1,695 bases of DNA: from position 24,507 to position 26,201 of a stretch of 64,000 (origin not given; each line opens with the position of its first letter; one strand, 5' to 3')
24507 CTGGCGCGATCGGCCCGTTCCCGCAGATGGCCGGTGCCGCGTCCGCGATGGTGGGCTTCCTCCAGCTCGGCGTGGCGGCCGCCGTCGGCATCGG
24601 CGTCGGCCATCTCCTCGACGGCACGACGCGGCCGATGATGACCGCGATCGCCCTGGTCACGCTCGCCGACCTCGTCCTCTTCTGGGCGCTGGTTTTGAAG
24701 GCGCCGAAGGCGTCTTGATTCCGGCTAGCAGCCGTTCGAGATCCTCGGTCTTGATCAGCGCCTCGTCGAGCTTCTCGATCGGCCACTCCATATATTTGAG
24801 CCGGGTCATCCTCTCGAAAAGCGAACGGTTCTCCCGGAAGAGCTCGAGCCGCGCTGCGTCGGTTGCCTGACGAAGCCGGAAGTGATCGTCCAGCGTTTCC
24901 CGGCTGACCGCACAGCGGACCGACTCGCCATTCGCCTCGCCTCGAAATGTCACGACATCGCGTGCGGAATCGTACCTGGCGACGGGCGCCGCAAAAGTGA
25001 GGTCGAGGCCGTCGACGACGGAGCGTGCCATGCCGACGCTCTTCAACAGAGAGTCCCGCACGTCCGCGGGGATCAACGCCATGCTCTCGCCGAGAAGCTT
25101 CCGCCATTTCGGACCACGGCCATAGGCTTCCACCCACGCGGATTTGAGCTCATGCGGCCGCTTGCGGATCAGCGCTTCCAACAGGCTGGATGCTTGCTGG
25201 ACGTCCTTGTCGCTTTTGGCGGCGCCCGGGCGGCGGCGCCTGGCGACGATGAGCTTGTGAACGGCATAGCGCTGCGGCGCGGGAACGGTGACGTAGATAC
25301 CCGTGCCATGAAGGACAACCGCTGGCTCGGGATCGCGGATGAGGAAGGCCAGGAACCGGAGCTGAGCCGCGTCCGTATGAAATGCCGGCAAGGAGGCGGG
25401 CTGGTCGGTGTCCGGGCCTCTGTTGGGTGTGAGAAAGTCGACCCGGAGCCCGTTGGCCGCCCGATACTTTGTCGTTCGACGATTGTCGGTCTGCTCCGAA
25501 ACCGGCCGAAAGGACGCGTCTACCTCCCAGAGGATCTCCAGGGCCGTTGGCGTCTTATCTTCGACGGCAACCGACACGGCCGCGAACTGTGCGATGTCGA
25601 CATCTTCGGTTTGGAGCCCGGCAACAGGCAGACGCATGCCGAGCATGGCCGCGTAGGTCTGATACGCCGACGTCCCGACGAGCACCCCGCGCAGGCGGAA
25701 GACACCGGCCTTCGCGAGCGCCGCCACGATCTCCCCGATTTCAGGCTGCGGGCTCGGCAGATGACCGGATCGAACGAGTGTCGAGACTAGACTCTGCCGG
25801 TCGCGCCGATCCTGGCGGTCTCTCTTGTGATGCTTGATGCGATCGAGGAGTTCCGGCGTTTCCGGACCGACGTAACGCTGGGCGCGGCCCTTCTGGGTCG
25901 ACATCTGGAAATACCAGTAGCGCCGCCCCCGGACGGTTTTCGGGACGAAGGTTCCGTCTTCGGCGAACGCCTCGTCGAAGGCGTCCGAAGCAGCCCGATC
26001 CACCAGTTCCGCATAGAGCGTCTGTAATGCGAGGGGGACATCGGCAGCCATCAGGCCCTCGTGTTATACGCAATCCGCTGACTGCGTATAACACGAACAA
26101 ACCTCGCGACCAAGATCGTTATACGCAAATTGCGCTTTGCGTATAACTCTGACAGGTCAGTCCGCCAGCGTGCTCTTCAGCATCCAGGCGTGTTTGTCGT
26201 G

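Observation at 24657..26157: A nucleotidyltransferase-fold protein with a DUF1488-like C-terminus behind two AT-rich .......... palindromes, next to dps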

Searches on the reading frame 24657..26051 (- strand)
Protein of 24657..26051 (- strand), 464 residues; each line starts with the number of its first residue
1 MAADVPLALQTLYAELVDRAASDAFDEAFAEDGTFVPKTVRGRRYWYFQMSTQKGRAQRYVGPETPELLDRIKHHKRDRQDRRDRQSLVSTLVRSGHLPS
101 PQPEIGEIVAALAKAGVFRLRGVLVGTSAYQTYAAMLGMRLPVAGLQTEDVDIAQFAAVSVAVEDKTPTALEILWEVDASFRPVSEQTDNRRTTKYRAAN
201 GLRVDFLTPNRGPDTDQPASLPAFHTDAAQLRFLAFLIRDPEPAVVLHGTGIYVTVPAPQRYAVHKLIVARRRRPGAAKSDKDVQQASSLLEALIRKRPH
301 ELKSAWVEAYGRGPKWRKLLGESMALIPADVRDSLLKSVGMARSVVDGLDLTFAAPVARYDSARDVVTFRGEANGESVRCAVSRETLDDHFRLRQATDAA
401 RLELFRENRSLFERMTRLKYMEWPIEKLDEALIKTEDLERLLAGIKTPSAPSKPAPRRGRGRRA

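Call 3: search_protein_families(library=pfam, proteins=[window:24657-26051:-], max_evalue=1)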
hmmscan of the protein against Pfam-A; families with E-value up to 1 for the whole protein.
window:24657-26051:- (464 aa): 3 families
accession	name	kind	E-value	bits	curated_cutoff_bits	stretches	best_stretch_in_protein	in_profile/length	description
PF12281.14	NTP_transf_8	-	1.3e-64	218.6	26.3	1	105-309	3-216/218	Nucleotidyltransferase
PF07369.16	DUF1488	-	5e-11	42.9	22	1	352-420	2-69/82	Protein of unknown function (DUF1488)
PF13577.12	SnoaL_4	-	0.0088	16.5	24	1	9-51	12-58/126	SnoaL-like domain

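Call 4: search_protein_families(library=ncbifam, proteins=[window:24657-26051:-], max_evalue=1)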
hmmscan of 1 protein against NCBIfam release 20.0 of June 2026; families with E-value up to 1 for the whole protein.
window:24657-26051:- (464 aa): 1 family
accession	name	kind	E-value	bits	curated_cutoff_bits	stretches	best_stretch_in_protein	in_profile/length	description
NF041282.1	TnpC_regulator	equivalog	0.11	12.6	100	1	328-354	40-66/105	Tn3 family transposase post-transcriptional regulator TnpC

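Call 10: find_homologous_proteins(query=window:24657-26051:-)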
Query window:24657-26051:- (464 aa): 2349 proteins with E <= 0.001 among 8000 candidates; the best 120 are listed.
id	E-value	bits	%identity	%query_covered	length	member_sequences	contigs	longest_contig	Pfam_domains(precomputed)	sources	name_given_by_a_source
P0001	0.0e+0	1017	100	100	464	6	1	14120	PF12281.15,PF07369.17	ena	-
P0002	2.6e-251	852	84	100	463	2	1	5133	PF12281.15,PF07369.17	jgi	jgi:hypothetical protein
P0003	1.1e-219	748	75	96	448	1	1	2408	PF12281.15,PF07369.17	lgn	-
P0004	2.9e-219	747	72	100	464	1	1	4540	PF12281.15,PF07369.17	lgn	-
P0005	2.9e-214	730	72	98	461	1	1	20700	PF12281.15,PF20586.4,PF07369.17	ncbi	-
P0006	2.4e-212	724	72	96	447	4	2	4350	PF12281.15,PF07369.17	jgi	jgi:hypothetical protein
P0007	3.2e-212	723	70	100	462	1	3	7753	PF12281.15,PF07369.17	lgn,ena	-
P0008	1.6e-200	685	70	95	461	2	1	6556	PF12281.15,PF20586.4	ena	-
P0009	2.2e-190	651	65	97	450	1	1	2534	PF12281.15,PF20586.4,PF07369.17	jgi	jgi:hypothetical protein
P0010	6.4e-189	647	67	95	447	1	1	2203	PF12281.15,PF07369.17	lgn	-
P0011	8.3e-188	643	66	95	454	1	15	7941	PF12281.15,PF20586.4,PF07369.17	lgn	-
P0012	3.6e-187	641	65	97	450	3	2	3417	PF12281.15,PF20586.4,PF07369.17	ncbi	-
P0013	2.5e-186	638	66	95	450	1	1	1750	PF12281.15,PF20586.4,PF07369.17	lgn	-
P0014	1.5e-185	635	65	95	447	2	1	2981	PF12281.15,PF07369.17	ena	-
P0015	1.8e-185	635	65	95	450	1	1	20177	PF12281.15,PF20586.4,PF07369.17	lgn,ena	-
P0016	6.8e-185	633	64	95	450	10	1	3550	PF12281.15,PF20586.4,PF07369.17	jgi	jgi:hypothetical protein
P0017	4.1e-184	631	64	95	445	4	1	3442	PF12281.15,PF07369.17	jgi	-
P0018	1.2e-183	629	62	100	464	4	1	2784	PF12281.15,PF07369.17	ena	-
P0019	1.4e-183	629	65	96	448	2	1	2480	PF12281.15,PF20586.4,PF07369.17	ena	-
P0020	3.0e-183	628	64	96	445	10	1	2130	PF12281.15,PF07369.17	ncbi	-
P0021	3.1e-183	628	64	96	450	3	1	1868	PF12281.15,PF07369.17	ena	-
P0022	7.4e-183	627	64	95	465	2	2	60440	PF12281.15,PF07369.17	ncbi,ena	ncbi:MAG: GSU2403 family nucleotidyltransferase fold protein [Stellaceae bacterium]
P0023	9.4e-183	626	66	95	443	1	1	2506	PF12281.15,PF07369.17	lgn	-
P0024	1.6e-182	626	65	95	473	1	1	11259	PF12281.15,PF20586.4,PF07369.17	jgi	jgi:hypothetical protein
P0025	5.1e-182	624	63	96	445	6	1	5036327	PF12281.15,PF07369.17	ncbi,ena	-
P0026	1.1e-181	623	64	96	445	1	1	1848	PF12281.15,PF07369.17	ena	-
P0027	2.5e-181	622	63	96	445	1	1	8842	PF12281.15,PF07369.17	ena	-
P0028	1.1e-180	619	63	96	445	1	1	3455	PF12281.15,PF07369.17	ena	-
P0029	2.5e-180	618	65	95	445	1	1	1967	PF12281.15,PF07369.17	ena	-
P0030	2.6e-180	618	62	96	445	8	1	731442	PF12281.15,PF07369.17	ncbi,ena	-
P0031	3.4e-180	618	65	95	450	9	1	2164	PF12281.15,PF07369.17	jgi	jgi:hypothetical protein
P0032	2.5e-179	615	64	96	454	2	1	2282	PF12281.15,PF07369.17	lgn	-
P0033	2.7e-179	615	63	98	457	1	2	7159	PF12281.15,PF20586.4,PF07369.17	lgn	-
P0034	4.0e-179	614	62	95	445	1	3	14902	PF12281.15,PF07369.17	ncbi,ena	-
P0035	8.1e-179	613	62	96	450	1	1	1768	PF12281.15,PF20586.4,PF07369.17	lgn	-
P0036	9.6e-179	613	63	100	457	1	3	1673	PF12281.15,PF20586.4,PF07369.17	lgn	-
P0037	1.0e-178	613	64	95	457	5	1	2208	PF12281.15,PF20586.4,PF07369.17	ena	-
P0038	4.3e-178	611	63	95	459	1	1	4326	PF12281.15,PF20586.4,PF07369.17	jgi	jgi:hypothetical protein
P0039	6.2e-178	610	63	95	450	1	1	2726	PF12281.15,PF20586.4,PF07369.17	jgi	jgi:hypothetical protein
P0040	7.4e-178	610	64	95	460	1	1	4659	PF12281.15,PF07369.17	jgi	jgi:hypothetical protein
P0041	9.6e-178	610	62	96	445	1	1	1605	PF12281.15,PF07369.17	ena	-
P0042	4.8e-177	607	63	95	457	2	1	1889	PF12281.15,PF07369.17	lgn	-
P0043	7.2e-177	607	63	95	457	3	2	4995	PF12281.15,PF20586.4,PF07369.17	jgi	jgi:hypothetical protein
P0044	7.6e-177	607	61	97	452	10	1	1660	PF12281.15,PF20586.4,PF07369.17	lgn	-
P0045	1.3e-176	606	61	97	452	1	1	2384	PF12281.15,PF20586.4,PF07369.17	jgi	jgi:hypothetical protein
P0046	1.3e-176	606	64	95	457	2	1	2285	PF12281.15,PF07369.17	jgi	jgi:hypothetical protein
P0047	5.4e-176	604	61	95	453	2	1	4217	PF12281.15,PF20586.4,PF07369.17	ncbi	-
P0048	6.1e-176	604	61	95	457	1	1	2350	PF12281.15,PF20586.4,PF07369.17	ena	-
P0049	6.5e-176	604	61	96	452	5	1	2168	PF12281.15,PF20586.4,PF07369.17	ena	-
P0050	7.6e-176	603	62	95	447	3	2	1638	PF12281.15,PF07369.17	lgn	-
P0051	1.4e-175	603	63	95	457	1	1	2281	PF12281.15,PF20586.4,PF07369.17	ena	-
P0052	1.5e-175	602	63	95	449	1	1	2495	PF12281.15,PF07369.17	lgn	-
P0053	2.0e-175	602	64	94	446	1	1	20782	PF12281.15,PF07369.17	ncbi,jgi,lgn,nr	ncbi:MAG: DUF1488 family protein [Alphaproteobacteria bacterium]|nr:DUF1488 family protein [Alphapro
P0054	2.1e-175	602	63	95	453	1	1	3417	PF12281.15,PF07369.17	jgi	jgi:hypothetical protein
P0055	2.7e-175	602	63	95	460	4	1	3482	PF12281.15,PF20586.4,PF07369.17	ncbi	-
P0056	4.4e-175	601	61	98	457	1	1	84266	PF12281.15,PF20586.4,PF07369.17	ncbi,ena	-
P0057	5.0e-175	601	63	98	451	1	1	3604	PF12281.15,PF07369.17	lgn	-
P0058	1.5e-174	599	62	97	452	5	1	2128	PF12281.15,PF07369.17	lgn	-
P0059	2.3e-174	599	62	95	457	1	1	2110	PF12281.15,PF20586.4,PF07369.17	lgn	-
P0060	3.5e-174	598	62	95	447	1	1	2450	PF12281.15,PF07369.17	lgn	-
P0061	7.4e-174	597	62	95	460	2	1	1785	PF12281.15,PF20586.4,PF07369.17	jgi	jgi:hypothetical protein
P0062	1.2e-173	596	63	94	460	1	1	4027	PF12281.15,PF07369.17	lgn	-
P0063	2.2e-173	595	63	94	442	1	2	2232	PF12281.15,PF20586.4,PF07369.17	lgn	-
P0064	3.0e-173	595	62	96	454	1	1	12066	PF12281.15,PF07369.17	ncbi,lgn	ncbi:MAG: GSU2403 family nucleotidyltransferase fold protein [Stellaceae bacterium]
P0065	3.3e-173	595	63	95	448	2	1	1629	PF12281.15,PF20586.4,PF07369.17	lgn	-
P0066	3.4e-173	595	63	97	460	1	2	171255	PF12281.15,PF07369.17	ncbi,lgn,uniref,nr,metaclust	ncbi:GSU2403 family nucleotidyltransferase fold protein [Bradyrhizobium murdochi]|uniref:GSU2403 fam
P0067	3.7e-173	595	61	94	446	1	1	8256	PF12281.15,PF20586.4,PF07369.17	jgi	jgi:hypothetical protein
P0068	3.8e-173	595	63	94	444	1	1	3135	PF12281.15,PF20586.4,PF07369.17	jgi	jgi:hypothetical protein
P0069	4.5e-173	594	62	97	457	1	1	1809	PF12281.15,PF07369.17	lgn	-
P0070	7.3e-173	594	63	93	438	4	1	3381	PF12281.15,PF07369.17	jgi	jgi:hypothetical protein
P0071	7.3e-173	594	61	98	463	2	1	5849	PF12281.15,PF20586.4,PF07369.17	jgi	jgi:hypothetical protein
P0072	7.3e-173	594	61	95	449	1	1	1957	PF12281.15,PF07369.17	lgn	-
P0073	8.3e-173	593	62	95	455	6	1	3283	PF12281.15,PF07369.17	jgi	jgi:hypothetical protein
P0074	1.0e-172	593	62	97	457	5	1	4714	PF12281.15,PF07369.17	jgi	jgi:hypothetical protein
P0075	1.1e-172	593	63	95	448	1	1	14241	PF12281.15,PF20586.4,PF07369.17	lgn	-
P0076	1.2e-172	593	63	95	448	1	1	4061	PF12281.15,PF07369.17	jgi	jgi:hypothetical protein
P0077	1.6e-172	593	63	94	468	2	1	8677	PF12281.15,PF07369.17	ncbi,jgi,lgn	jgi:hypothetical protein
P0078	1.9e-172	592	61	96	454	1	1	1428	PF12281.15,PF07369.17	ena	-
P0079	2.0e-172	592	64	95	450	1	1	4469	PF12281.15,PF07369.17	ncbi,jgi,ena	-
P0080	2.7e-172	592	63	96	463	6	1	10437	PF12281.15,PF07369.17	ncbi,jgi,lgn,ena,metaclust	metaclust:\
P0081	4.6e-172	591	62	95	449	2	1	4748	PF12281.15,PF20586.4,PF07369.17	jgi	jgi:hypothetical protein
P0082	4.6e-172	591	62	94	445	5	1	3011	PF12281.15,PF07369.17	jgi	jgi:hypothetical protein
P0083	4.8e-172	591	62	95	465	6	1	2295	PF12281.15,PF07369.17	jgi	jgi:hypothetical protein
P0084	8.2e-172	590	61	94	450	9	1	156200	PF12281.15,PF20586.4,PF07369.17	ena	-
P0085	1.2e-171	590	62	95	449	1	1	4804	PF12281.15,PF07369.17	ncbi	-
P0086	1.2e-171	590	60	97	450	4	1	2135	PF12281.15,PF20586.4,PF07369.17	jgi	jgi:hypothetical protein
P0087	1.3e-171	590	62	95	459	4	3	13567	PF12281.15,PF20586.4,PF07369.17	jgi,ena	-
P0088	1.8e-171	589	60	95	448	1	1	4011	PF12281.15,PF07369.17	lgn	-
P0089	2.2e-171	589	62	97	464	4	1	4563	PF12281.15,PF07369.17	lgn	-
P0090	3.0e-171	588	61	94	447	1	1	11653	PF12281.15,PF20586.4,PF07369.17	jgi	jgi:hypothetical protein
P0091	3.3e-171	588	61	94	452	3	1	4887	PF12281.15,PF20586.4,PF07369.17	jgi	jgi:hypothetical protein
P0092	3.4e-171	588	62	94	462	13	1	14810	PF12281.15,PF20586.4,PF07369.17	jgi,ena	-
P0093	3.6e-171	588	62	94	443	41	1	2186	PF12281.15,PF07369.17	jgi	jgi:hypothetical protein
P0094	3.9e-171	588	61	95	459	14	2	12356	PF12281.15,PF07369.17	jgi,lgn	jgi:hypothetical protein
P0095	4.0e-171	588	62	95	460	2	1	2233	PF12281.15,PF20586.4,PF07369.17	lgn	-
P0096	4.8e-171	588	61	94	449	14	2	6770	PF12281.15,PF20586.4,PF07369.17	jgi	jgi:hypothetical protein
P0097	5.5e-171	587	61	95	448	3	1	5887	PF12281.15,PF20586.4,PF07369.17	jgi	jgi:hypothetical protein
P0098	7.2e-171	587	63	94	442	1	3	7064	PF12281.15,PF20586.4,PF07369.17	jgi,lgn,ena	-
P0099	8.8e-171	587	59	97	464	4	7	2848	PF12281.15,PF20586.4,PF07369.17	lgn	-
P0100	9.0e-171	587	61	95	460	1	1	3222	PF12281.15,PF07369.17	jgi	jgi:hypothetical protein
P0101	1.4e-170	586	62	94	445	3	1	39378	PF12281.15,PF07369.17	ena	-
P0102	1.4e-170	586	62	93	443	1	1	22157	PF12281.15,PF07369.17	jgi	jgi:hypothetical protein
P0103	1.5e-170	586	62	94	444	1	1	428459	PF12281.15,PF07369.17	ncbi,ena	-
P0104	1.5e-170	586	63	95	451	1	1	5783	PF12281.15,PF07369.17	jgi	jgi:hypothetical protein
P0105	2.1e-170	586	61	94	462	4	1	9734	PF12281.15,PF20586.4,PF07369.17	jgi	jgi:hypothetical protein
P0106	2.2e-170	585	64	92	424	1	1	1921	PF12281.15,PF20586.4,PF07369.17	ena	-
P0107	2.4e-170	585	62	94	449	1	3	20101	PF12281.15,PF20586.4,PF07369.17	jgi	jgi:hypothetical protein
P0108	2.6e-170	585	61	98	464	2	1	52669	PF12281.15,PF07369.17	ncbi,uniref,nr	ncbi:DUF1488 family protein [Bradyrhizobium sp. SRL28]|uniref:GSU2403 family nucleotidyltransferase 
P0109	2.6e-170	585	62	94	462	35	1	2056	PF12281.15,PF20586.4,PF07369.17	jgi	jgi:hypothetical protein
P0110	3.4e-170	585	63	94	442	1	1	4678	PF12281.15,PF07369.17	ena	-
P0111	3.7e-170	585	61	97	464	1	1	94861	PF12281.15,PF07369.17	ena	-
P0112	4.3e-170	585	61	96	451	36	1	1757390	PF12281.15,PF20586.4,PF07369.17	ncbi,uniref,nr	ncbi:hypothetical protein GGD65_001642 [Bradyrhizobium sp. CIR18]|uniref:GSU2403 family nucleotidylt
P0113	5.2e-170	584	62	94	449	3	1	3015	PF12281.15,PF07369.17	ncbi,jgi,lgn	jgi:hypothetical protein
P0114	5.2e-170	584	62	94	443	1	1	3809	PF12281.15,PF07369.17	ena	-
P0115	6.0e-170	584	61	94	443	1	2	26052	PF12281.15,PF07369.17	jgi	jgi:hypothetical protein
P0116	6.7e-170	584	59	96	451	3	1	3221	PF12281.15,PF07369.17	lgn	-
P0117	8.5e-170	584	62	95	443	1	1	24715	PF12281.15,PF07369.17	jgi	jgi:hypothetical protein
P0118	9.4e-170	583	61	94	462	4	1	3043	PF12281.15,PF20586.4,PF07369.17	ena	-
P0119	9.7e-170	583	60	99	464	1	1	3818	PF12281.15,PF07369.17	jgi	jgi:hypothetical protein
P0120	1.1e-169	583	61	97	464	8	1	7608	PF12281.15,PF07369.17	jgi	jgi:hypothetical protein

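Call 13: find_related_loci(query=A1, collection=genome_contigs, flank=4000)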
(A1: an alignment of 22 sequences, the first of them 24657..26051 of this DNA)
Query A1 (464 aa) in genome_contigs; peptide patterns used: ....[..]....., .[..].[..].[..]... (x = any residue, [..] = any of these).
293 stretches matched a pattern; 261 encode a relative of the query (tblastn E <= 1e-3); the best 80 are kept; 80 distinct loci.
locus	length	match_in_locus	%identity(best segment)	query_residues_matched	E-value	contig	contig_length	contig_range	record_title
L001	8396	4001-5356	72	1-453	0e+0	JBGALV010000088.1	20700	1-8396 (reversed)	MAG: Alphaproteobacteria bacterium isolate MAG_MBR_H10.65 MBRH10-65_opera_contig_8739, whole genome shotgun sequence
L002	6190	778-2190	69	1-463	0e+0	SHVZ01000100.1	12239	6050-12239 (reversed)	MAG: Alphaproteobacteria bacterium isolate Baikal-deep-G52 BACOMB-C25069, whole genome shotgun sequence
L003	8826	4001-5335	64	1-445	0e+0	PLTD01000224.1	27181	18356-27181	MAG: Rhodospirillales bacterium isolate bog_932 73.20120700_S1D.243_contig_358939, whole genome shotgun sequence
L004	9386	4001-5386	62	1-453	0e+0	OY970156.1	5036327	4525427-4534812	MAG: uncultured proteobacterium isolate MFD01299.bin.c.1 genome assembly, chromosome: 1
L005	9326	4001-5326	64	1-441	0e+0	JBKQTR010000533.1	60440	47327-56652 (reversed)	MAG: Stellaceae bacterium isolate MHr2D2E2F__bin_5 MHr2D2E2F_000000324491, whole genome shotgun sequence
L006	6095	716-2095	63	1-464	0e+0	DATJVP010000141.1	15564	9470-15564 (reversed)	MAG TPA_asm: Stellaceae bacterium isolate SMAG_U15076 k141_4281511, whole genome shotgun sequence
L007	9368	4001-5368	61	1-457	0e+0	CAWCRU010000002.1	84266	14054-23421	MAG: uncultured Alphaproteobacteria bacterium isolate MFD04944.bin.2.104 genome assembly, contig: contig_15188, whole ge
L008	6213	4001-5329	62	1-442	7e-180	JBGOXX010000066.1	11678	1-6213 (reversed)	MAG: Alphaproteobacteria bacterium isolate OBJ_0618_130150_57 k141_3530451_length_11678_cov_20.2846, whole genome shotgu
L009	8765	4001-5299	63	7-441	2e-178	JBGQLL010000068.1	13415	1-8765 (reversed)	MAG: Pseudolabrys sp. isolate OBJ2_061818_050_39 k141_16912_length_13415_cov_12.6626, whole genome shotgun sequence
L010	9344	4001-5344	61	6-453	6e-176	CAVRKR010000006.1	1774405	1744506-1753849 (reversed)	MAG: uncultured Alphaproteobacteria bacterium isolate MFD05377.bin.2.162 genome assembly, contig: contig_49000, whole ge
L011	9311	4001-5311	62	6-442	3e-176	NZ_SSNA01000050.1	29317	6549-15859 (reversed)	MAG: Bradyrhizobium sp. isolate LY.54 50, whole genome shotgun sequence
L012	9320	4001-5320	64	4-441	6e-176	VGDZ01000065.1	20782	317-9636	MAG: Alphaproteobacteria bacterium isolate M_DeepCast_65m_m2_129 M_DeepCast_65m_m2_129_Ga0194120_10004698, whole genome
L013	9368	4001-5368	60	1-457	8e-176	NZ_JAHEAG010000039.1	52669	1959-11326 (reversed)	Bradyrhizobium sp. SRL28 39, whole genome shotgun sequence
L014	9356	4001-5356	60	7-453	2e-175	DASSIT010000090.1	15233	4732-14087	MAG TPA_asm: Pseudolabrys sp. isolate SMAG_U1095 k141_274828, whole genome shotgun sequence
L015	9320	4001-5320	60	7-443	3e-174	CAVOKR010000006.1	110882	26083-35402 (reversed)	MAG: uncultured Alphaproteobacteria bacterium isolate MFD00082.bin.2.122 genome assembly, contig: contig_17599, whole ge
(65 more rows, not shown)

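Call 16: search_protein_families(library=pfam, proteins=[P0005, P0112], max_evalue=10)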
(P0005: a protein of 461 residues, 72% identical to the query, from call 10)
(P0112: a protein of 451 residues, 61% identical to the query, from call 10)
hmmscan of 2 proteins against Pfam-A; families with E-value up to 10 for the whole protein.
P0005 (461 aa): 2 families
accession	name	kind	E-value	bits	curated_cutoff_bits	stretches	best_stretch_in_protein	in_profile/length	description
PF12281.14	NTP_transf_8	-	9.8e-66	222.3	26.3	1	106-309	4-216/218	Nucleotidyltransferase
PF07369.16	DUF1488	-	3.8e-10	40.1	22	1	353-420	3-69/82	Protein of unknown function (DUF1488)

P0112 (451 aa): 2 families
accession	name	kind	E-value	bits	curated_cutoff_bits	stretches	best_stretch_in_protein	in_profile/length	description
PF12281.14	NTP_transf_8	-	1.8e-71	241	26.3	1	106-310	3-216/218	Nucleotidyltransferase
PF07369.16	DUF1488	-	7.9e-16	58.3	22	1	353-433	2-81/82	Protein of unknown function (DUF1488)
